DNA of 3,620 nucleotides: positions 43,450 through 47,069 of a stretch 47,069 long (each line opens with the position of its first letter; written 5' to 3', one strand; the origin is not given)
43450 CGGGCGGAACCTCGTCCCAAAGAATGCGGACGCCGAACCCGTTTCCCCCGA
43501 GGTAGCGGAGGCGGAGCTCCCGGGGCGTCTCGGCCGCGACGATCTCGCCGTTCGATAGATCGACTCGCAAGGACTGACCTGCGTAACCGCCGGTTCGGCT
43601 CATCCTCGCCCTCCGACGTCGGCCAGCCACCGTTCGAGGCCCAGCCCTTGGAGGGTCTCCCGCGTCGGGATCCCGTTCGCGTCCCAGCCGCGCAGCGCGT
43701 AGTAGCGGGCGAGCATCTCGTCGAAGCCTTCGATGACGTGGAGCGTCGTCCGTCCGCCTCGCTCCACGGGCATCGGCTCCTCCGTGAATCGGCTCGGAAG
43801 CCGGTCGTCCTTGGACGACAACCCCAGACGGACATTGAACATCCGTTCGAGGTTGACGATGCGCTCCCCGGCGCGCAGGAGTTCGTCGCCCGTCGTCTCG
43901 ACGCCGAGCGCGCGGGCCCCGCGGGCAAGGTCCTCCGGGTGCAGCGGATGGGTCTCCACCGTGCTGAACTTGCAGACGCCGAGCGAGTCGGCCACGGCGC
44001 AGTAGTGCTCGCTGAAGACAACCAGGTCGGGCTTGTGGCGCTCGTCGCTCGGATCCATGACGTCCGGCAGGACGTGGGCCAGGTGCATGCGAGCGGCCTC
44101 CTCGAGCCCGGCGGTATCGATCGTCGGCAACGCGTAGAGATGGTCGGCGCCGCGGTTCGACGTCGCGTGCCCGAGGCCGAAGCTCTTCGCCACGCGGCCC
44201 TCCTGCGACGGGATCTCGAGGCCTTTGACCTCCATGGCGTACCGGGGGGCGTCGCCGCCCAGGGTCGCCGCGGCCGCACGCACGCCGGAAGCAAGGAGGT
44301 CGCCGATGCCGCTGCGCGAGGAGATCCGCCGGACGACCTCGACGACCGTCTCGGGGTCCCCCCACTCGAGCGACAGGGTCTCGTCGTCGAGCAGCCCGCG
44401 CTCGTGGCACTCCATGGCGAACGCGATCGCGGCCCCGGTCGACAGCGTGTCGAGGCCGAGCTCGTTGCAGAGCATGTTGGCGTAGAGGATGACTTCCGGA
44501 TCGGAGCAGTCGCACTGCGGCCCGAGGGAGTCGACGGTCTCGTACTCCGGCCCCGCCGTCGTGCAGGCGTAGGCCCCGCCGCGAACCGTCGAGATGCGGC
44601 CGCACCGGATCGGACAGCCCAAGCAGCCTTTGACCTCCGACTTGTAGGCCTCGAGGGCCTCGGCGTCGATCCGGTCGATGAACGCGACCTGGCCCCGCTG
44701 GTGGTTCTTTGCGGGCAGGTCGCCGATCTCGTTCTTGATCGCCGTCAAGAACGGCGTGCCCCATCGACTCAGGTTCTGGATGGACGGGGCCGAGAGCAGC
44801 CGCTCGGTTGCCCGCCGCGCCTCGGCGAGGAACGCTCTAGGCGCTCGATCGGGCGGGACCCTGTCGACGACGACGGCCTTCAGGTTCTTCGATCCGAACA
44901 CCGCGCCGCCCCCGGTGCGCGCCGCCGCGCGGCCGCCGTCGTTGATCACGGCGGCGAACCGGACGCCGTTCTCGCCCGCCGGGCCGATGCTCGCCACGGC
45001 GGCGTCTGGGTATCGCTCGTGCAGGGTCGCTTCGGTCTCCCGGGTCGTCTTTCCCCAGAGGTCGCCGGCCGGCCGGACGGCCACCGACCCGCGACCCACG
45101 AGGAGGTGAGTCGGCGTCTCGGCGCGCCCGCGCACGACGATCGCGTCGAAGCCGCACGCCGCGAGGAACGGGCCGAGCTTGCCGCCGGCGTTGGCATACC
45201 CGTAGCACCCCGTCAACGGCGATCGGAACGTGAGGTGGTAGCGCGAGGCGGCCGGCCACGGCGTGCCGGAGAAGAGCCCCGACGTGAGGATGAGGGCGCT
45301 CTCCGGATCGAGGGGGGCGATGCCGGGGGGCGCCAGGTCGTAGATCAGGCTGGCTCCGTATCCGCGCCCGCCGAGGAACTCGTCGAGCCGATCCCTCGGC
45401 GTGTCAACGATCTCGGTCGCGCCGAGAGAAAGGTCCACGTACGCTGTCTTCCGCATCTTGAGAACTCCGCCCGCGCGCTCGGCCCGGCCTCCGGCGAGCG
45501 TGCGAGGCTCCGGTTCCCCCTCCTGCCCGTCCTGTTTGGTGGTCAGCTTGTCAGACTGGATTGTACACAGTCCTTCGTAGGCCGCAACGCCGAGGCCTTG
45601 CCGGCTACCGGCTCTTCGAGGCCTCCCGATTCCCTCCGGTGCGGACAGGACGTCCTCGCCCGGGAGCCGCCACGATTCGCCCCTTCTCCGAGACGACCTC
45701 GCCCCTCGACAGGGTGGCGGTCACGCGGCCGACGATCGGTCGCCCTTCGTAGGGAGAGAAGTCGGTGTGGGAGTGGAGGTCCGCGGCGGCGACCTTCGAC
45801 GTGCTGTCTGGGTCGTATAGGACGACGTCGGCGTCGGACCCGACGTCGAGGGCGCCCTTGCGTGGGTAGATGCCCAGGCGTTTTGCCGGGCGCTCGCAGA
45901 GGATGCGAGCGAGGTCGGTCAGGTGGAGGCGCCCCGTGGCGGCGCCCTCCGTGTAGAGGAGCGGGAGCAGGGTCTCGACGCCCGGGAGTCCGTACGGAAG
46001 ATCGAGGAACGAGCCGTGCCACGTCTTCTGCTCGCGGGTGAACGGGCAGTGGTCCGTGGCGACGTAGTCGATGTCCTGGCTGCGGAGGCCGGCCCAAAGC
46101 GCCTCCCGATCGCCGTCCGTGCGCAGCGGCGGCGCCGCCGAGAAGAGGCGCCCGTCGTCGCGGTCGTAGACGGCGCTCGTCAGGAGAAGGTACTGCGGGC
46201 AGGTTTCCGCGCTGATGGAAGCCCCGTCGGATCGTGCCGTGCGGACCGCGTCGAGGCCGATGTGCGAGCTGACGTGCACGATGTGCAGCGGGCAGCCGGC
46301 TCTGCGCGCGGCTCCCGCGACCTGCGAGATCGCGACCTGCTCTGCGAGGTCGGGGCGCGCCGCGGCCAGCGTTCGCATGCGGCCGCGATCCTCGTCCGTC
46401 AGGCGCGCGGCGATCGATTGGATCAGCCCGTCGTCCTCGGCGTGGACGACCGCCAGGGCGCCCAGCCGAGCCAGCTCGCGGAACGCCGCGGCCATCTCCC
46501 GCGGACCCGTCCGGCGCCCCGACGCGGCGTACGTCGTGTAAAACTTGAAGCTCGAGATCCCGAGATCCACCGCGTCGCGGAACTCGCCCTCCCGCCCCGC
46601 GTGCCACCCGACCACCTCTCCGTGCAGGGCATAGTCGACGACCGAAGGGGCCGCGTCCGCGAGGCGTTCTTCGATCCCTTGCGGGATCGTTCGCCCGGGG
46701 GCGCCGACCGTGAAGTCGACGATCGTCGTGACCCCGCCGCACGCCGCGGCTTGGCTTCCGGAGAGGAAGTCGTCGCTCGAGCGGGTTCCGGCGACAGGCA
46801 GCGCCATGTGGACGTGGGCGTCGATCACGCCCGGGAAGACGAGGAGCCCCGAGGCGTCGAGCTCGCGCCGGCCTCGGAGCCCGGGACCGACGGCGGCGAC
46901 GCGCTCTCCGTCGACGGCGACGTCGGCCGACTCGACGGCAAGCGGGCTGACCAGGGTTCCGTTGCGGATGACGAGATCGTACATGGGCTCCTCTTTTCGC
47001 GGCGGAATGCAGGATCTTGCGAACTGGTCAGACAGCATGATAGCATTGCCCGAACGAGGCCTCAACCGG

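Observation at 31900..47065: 15-kb cluster that looks like an undescribed, ATP-yielding anaerobic N-heterocycle degradation module built around two AOR enzymes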

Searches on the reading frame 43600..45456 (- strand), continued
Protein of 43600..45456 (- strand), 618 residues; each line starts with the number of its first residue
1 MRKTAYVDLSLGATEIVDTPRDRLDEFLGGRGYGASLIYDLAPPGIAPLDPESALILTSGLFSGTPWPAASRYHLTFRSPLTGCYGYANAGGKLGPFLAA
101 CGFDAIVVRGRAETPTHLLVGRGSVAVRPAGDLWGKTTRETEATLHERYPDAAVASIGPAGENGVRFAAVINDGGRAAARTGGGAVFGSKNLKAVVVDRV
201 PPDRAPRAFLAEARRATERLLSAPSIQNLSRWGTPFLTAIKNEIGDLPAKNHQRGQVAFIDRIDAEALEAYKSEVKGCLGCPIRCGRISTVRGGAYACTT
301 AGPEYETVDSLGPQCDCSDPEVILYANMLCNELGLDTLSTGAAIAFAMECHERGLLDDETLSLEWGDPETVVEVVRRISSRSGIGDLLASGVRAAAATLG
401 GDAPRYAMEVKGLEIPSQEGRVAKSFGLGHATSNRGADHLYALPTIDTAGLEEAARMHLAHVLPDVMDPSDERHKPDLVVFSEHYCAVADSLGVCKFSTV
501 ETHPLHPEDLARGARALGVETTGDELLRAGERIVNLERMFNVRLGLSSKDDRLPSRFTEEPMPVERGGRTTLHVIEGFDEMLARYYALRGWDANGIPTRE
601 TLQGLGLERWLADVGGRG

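Call 83: search_protein_families(library=ncbifam, proteins=[L006:883-1938:+, L006:1950-2861:+, L006:2858-3859:+, L006:3856-5187:+, L006:5177-6583:+, L006:6585-7727:+, L006:7749-9077:+, L006:9074-9994:+], max_evalue=1e-10)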
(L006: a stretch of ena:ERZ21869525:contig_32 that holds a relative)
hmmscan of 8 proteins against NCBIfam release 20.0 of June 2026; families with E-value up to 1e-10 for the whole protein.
L006:883-1938:+ (351 aa): 0 families

L006:1950-2861:+ (303 aa): 2 families
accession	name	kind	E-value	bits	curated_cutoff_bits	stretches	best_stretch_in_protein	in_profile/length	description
NF002554.0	PRK02114.1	subfamily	1.6e-47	162.4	297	1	1-299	1-296/297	formylmethanofuran--tetrahydromethanopterin N-formyltransferase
TIGR03119.1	one_C_fhcD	equivalog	2.7e-44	151.8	292.6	1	8-297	1-287/288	formylmethanofuran--tetrahydromethanopterin N-formyltransferase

L006:2858-3859:+ (333 aa): 1 family
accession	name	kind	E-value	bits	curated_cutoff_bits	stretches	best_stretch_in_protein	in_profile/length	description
TIGR03120.1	one_C_mch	equivalog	7e-33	114.1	228.8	1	15-313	3-303/313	methenyltetrahydromethanopterin cyclohydrolase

L006:3856-5187:+ (443 aa): 25 families
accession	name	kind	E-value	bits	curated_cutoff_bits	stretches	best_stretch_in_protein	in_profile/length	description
NF004701.0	PRK06038.1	equivalog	4.5e-107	358.4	609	1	2-440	6-425/432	N-ethylammeline chlorohydrolase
NF006252.0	PRK08393.1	equivalog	2.1e-105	353.2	617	1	2-440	3-422/424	N-ethylammeline chlorohydrolase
NF005557.0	PRK07228.1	equivalog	1.9e-97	326.8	522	1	2-439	3-435/445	5'-deoxyadenosine deaminase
NF006549.0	PRK09045.1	equivalog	3.2e-87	293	540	1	14-437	23-435/444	TRZ/ATZ family hydrolase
NF006055.0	PRK08203.1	equivalog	2.9e-75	253.5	532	1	3-437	7-446/455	8-oxoguanine deaminase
NF004995.0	PRK06380.1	subfamily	9.5e-71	239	567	1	2-429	3-411/418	metal-dependent hydrolase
NF012037.0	PRK15493.1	equivalog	2.2e-65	221.1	779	1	46-437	48-429/435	bifunctional S-methyl-5'-thioadenosine deaminase/S-adenosylhomocysteine deaminase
NF009059.0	PRK12393.1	equivalog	1.4e-57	195.4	543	1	3-437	8-451/460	amidohydrolase family protein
NF005540.0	PRK07203.1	equivalog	1.2e-56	192.3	444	1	1-438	1-435/444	putative aminohydrolase SsnA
NF005211.0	PRK06687.1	equivalog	6.7e-56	189.8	703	1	26-426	27-418/419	TRZ/ATZ family protein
TIGR03314.1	Se_ssnA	subfamily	1.5e-55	188.8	455.5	1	3-439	2-435/441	putative selenium metabolism protein SsnA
NF006056.0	PRK08204.1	subfamily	7.8e-48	163.3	391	1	2-436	5-435/449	hypothetical protein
NF006681.0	PRK09229.1-2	equivalog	6.2e-45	153.8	362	1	188-429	197-437/451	formimidoylglutamate deiminase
NF006679.0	PRK09228.1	subfamily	5e-42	144.2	351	1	14-389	25-395/433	guanine deaminase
TIGR02967.1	guan_deamin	equivalog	2.8e-41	141.8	375.4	1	39-388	27-369/401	guanine deaminase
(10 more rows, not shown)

L006:5177-6583:+ (468 aa): 5 families
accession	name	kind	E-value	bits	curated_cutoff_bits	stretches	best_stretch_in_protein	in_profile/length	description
TIGR00387.1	glcD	equivalog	1.1e-38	133.2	567.9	1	43-247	1-198/413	glycolate oxidase subunit GlcD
NF008408.0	PRK11230.1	equivalog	5.6e-23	81.2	897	1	8-248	24-256/499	glycolate oxidase subunit GlcD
NF049975.1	2HglutDHaseYdiJ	equivalog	6.5e-22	77.1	1350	1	16-182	29-196/1018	D-2-hydroxyglutarate dehydrogenase YdiJ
NF053785.1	DcplphribOxDprE1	equivalog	1.1e-12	48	500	1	37-222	12-183/449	decaprenylphosphoryl-beta-D-ribose oxidase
NF008439.0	PRK11282.1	equivalog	1.8e-11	43.5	284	0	49-243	8-193/358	glycolate oxidase subunit GlcE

L006:6585-7727:+ (380 aa): 10 families
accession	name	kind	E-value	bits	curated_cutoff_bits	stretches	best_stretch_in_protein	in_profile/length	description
NF045670.1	quin_L_LdhH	equivalog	1.2e-43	149.5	800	1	143-376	466-705/706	L-lactate dehydrogenase (quinone) large subunit LdhH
NF004898.0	PRK06259.1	equivalog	1.6e-42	145.8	385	1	10-376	133-484/488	fumarate reductase (CoM/CoB) subunit TfrB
NF008369.0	PRK11168.1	equivalog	4.4e-26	91.7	278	1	142-357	165-381/401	anaerobic glycerol-3-phosphate dehydrogenase subunit C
NF045663.1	diclust_near_Sec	equivalog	6.5e-22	77.4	530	1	69-372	352-631/759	pyridine nucleotide-disulfide oxidoreductase/dicluster-binding protein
NF008434.0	PRK11274.1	equivalog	1.6e-17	63.5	333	1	144-371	168-404/409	glycolate oxidase subunit GlcF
NF045796.1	DsrK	equivalog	3.2e-16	59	400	1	243-352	298-409/453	sulfate reduction electron transfer complex DsrMKJOP subunit DsrK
NF045724.1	ferredox_TmcB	equivalog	2.7e-15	55.9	735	1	224-368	268-416/430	electron transfer complex ferredoxin TmcB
TIGR03379.1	glycerol3P_GlpC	equivalog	5.5e-15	55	279.9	1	143-355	161-376/397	anaerobic glycerol-3-phosphate dehydrogenase subunit GlpC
NF045711.1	sulf_resp_HmcF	equivalog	3.6e-13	49.1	750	0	240-355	305-424/457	sulfate respiration complex iron-sulfur protein HmcF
TIGR03288.1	CoB_CoM_SS_B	equivalog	8.6e-11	41.6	345.15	0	146-230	2-86/290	CoB--CoM heterodisulfide reductase subunit B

L006:7749-9077:+ (442 aa): 0 families

L006:9074-9994:+ (306 aa): 18 families
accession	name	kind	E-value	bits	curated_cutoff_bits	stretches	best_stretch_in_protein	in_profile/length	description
TIGR02152.1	D_ribokin_bact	equivalog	3.6e-91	305.6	299.65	1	2-290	1-297/298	ribokinase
NF008353.0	PRK11142.1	equivalog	6.8e-84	282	341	1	2-296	5-306/307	ribokinase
NF053626.1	RibKinHalex1628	equivalog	9e-35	120.6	330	1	4-294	6-292/293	ATP-dependent ribose-1-phosphate kinase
TIGR04382.1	myo_inos_iolC_N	equivalog_domain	1e-32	113.7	300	2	172-292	185-308/309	5-dehydro-2-deoxygluconokinase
NF006957.1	PRK09434.1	equivalog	1.4e-29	103.5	450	1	173-287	177-300/302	fructokinase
NF049991.1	TagKinase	equivalog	2.4e-26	92.3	420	1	34-287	39-309/321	tagatose kinase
TIGR03168.1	1-PFK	subfamily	9.2e-24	83.9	216.4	1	10-292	10-298/305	hexose kinase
TIGR03828.1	pfkB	equivalog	7.3e-22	77.8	292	1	10-292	10-298/305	1-phosphofructokinase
NF040938.1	KDG_KDGal_kin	equivalog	1.8e-20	73.3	400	1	176-294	184-304/305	bifunctional 2-dehydro-3-deoxygluconokinase/2-dehydro-3-deoxygalactonokinase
TIGR02198.1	rfaE_dom_I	equivalog_domain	2.7e-17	62.9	345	1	32-280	44-303/315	D-glycero-beta-D-manno-heptose-7-phosphate kinase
NF047869.1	myo_kin_aldol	exception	1.7e-16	59.8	600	0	181-295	211-333/586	bifunctional 5-dehydro-2-deoxygluconokinase/5-dehydro-2-deoxyphosphogluconate aldolase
NF041332.1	KDG_KDGal_kin_Halo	equivalog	4e-15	56.1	440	0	163-280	177-298/320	bifunctional 2-dehydro-3-deoxygluconokinase/2-dehydro-3-deoxygalactonokinase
NF007355.0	PRK09850.1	equivalog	9.9e-15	54.4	540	1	2-274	7-287/313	pseudouridine kinase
NF007321.0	PRK09813.1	equivalog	2.7e-14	53.3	247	0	28-88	16-76/261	fructoselysine 6-kinase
NF041320.1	pfkB_Halo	equivalog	4.9e-14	52.4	400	1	10-286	11-290/302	1-phosphofructokinase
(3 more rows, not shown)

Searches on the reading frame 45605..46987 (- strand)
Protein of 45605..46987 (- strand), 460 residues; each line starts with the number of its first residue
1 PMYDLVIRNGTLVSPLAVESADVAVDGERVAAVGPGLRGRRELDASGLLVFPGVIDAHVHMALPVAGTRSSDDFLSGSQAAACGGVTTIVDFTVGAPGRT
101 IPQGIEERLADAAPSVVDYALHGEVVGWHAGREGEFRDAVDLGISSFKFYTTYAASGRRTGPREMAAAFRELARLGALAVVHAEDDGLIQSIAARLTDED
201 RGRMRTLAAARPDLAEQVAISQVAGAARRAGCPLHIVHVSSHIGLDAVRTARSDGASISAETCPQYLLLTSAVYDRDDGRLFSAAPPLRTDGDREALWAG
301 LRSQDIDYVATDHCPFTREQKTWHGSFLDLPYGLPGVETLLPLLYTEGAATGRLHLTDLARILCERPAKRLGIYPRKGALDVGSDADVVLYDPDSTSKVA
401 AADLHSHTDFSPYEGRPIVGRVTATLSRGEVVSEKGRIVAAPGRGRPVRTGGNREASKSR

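Call 4: search_protein_families(library=pfam, proteins=[window:45605-46987:-], max_evalue=0.001)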
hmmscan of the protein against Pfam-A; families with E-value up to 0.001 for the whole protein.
window:45605-46987:- (460 aa): 2 families
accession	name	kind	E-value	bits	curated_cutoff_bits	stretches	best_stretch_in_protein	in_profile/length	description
PF01979.26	Amidohydro_1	-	1.1e-17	64.8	25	1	49-399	1-326/345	Amidohydrolase family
PF07969.17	Amidohydro_3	-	2.5e-09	37.6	29.7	1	351-432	404-471/472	Amidohydrolase family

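Call 5: search_protein_families(library=ncbifam, proteins=[window:45605-46987:-], max_evalue=0.001)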
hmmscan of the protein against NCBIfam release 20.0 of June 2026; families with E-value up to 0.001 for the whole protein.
window:45605-46987:- (460 aa): 52 families (the best 25 are shown)
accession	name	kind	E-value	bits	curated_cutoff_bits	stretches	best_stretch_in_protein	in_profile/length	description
TIGR02033.1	D-hydantoinase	equivalog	3e-118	395.6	393.25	1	6-449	2-453/454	dihydropyrimidinase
NF009941.0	PRK13404.1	subfamily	7.3e-106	354.6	647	1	2-454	3-465/478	dihydropyrimidinase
NF004839.0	PRK06189.1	equivalog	3.6e-89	299.5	631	1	2-445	2-442/451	allantoinase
TIGR03178.1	allantoinase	equivalog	1.1e-87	294.7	357.85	1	4-448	1-439/441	allantoinase AllB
NF002668.0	PRK02382.1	equivalog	8e-82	275.3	452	1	2-454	3-432/436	dihydroorotase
NF058538.1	ergo_util_ErtD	equivalog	2.7e-81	273.7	600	1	4-449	2-445/446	hydantoin-5-propionate amidohydrolase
NF058539.1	ergo_uti2_ErtD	equivalog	3.4e-72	243.8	650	1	3-449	2-446/449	hydantoin-5-propionate amidohydrolase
TIGR00857.1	pyrC_multi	subfamily_domain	4.3e-72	243.3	279.05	1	20-435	5-411/412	dihydroorotase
NF005751.0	PRK07575.1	equivalog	1e-64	218.6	529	1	3-440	3-427/440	dihydroorotase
NF005960.0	PRK08044.1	equivalog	9.9e-64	215.7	688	1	3-446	3-446/453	allantoinase AllB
NF006559.0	PRK09060.1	equivalog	3.1e-57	193.9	482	1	2-449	4-437/444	dihydroorotase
NF006837.0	PRK09357.1-2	equivalog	4.6e-57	193.5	575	1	5-437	3-426/428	dihydroorotase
NF006836.0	PRK09357.1-1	equivalog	2.8e-55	187.8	538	1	13-439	9-430/432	dihydroorotase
NF006841.0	PRK09357.2-2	equivalog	3e-52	177.7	640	1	19-434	17-418/421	dihydroorotase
NF003271.0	PRK04250.1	equivalog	1.4e-49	168.8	405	1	3-442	2-397/407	dihydroorotase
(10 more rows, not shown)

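Call 18: find_encoding_contigs(protein=window:45605-46987:-, flank=10000, max_places=6)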
Protein window:45605-46987:- (460 aa): no gene with exactly this product is on record in the collection.
